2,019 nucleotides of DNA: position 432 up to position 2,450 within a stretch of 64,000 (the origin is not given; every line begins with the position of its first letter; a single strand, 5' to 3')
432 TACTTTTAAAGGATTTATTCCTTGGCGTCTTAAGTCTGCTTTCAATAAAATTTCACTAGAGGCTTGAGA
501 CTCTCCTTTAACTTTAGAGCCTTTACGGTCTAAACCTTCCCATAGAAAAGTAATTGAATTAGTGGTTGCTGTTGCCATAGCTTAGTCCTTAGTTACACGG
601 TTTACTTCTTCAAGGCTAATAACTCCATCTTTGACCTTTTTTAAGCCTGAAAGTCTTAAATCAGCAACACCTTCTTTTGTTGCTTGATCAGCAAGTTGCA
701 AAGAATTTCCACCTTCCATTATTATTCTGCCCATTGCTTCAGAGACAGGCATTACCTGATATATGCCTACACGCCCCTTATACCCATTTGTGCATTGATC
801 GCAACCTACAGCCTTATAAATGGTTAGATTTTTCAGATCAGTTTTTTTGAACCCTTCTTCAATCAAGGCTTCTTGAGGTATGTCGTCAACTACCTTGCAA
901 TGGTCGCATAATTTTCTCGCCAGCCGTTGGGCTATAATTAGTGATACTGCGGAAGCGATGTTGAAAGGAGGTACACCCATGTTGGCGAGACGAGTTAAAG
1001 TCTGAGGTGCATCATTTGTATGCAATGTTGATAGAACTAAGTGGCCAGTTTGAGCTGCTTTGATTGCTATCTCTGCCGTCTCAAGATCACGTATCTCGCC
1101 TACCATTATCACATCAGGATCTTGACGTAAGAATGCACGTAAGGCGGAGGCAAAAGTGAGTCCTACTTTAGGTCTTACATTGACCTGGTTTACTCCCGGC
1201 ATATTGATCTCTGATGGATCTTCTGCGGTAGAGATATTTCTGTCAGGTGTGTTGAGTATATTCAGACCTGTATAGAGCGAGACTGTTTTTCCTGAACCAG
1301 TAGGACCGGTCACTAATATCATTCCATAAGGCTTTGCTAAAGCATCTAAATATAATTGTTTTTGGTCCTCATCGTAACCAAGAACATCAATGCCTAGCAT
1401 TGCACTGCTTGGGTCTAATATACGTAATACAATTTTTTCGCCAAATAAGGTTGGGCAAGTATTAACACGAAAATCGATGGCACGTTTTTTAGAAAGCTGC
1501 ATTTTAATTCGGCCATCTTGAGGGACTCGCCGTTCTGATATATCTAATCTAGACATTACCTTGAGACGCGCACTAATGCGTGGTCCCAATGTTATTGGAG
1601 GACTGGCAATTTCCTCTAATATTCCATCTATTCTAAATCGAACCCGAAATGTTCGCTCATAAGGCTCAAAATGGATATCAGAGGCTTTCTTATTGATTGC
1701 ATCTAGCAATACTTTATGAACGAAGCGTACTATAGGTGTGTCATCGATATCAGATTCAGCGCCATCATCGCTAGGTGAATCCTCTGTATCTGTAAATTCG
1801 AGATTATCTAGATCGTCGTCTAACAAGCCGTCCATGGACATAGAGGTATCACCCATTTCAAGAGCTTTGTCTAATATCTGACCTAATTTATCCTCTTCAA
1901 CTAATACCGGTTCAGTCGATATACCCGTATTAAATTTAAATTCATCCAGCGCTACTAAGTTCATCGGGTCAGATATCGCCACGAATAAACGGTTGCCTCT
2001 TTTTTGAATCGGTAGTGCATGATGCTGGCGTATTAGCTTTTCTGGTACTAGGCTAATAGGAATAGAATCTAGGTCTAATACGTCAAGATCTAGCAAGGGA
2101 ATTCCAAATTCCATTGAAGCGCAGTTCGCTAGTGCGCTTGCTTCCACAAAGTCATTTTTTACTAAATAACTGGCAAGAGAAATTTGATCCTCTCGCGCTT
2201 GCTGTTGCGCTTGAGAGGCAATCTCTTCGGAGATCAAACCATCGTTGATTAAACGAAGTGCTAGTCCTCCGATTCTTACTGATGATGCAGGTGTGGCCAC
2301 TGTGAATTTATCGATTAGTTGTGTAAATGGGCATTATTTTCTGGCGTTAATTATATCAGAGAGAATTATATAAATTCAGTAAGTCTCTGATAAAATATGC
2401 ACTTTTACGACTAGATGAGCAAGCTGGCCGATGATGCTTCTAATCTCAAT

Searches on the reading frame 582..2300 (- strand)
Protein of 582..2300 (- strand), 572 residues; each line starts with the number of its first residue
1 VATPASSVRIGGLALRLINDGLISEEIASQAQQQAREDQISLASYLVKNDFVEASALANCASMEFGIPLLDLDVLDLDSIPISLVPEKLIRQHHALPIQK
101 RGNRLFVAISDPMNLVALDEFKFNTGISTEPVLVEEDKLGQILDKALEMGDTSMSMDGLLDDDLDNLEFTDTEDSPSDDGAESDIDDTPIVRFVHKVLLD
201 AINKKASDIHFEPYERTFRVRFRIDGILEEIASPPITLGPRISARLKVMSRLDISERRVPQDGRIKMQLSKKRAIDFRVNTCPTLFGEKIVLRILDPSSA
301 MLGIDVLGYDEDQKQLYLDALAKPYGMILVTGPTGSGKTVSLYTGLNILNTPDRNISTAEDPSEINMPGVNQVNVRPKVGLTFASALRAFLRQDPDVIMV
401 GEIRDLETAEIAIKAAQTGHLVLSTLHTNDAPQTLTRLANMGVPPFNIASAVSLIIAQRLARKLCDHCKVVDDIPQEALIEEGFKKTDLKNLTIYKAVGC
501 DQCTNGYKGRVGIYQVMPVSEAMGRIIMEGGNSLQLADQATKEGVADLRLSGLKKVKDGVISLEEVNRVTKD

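Call 38: search_protein_families(library=pfam, proteins=[window:582-2300:-], max_evalue=0.000001)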
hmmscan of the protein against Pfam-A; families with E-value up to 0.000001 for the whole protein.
window:582-2300:- (572 aa): 2 families
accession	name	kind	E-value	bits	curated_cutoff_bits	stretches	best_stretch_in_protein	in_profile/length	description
PF00437.27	T2SSE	-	5.7e-150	499.5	24.9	1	186-568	4-370/370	Type II/IV secretion system protein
PF05157.20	MshEN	-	3.6e-20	72.2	23.1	1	65-147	1-84/90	MshEN domain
